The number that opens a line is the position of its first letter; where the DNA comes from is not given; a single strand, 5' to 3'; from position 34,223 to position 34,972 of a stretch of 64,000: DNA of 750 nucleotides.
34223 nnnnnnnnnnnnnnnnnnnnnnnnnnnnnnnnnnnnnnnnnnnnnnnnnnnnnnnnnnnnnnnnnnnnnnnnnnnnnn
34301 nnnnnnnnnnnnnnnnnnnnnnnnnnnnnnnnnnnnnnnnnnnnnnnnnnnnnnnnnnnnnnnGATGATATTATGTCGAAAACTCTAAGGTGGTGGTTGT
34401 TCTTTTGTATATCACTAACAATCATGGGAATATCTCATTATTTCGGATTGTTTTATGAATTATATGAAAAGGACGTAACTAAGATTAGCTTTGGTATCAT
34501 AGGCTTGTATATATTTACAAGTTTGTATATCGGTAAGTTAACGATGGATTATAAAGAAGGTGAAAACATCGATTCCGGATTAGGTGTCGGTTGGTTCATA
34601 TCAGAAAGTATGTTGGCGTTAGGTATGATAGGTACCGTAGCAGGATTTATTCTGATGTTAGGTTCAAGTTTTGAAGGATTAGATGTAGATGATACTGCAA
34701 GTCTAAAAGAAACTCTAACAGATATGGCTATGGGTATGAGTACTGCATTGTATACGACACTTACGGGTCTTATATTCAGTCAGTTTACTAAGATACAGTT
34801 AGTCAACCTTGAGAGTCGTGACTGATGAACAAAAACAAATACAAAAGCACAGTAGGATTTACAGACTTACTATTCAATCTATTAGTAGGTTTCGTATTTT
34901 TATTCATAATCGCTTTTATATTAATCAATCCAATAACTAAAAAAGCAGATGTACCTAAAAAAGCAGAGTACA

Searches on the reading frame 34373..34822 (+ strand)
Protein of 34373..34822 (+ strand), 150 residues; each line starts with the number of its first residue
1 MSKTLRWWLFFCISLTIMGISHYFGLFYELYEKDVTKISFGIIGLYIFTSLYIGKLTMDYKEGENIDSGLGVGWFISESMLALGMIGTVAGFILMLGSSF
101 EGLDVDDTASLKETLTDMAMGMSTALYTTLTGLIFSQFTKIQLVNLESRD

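Call 82: search_protein_families(library=phrogs, proteins=[window:34373-34822:+], max_evalue=0.001)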
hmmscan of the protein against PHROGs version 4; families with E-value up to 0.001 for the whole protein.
window:34373-34822:+ (150 aa): 0 families

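Call 83: search_protein_families(library=pfam, proteins=[window:34373-34822:+], max_evalue=0.01)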
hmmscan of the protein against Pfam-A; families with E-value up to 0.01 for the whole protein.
window:34373-34822:+ (150 aa): 1 family
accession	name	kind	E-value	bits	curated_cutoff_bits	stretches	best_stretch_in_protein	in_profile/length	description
PF01618.21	MotA_ExbB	-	3.1e-07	30.6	22.9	1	69-136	45-104/127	MotA/TolQ/ExbB proton channel family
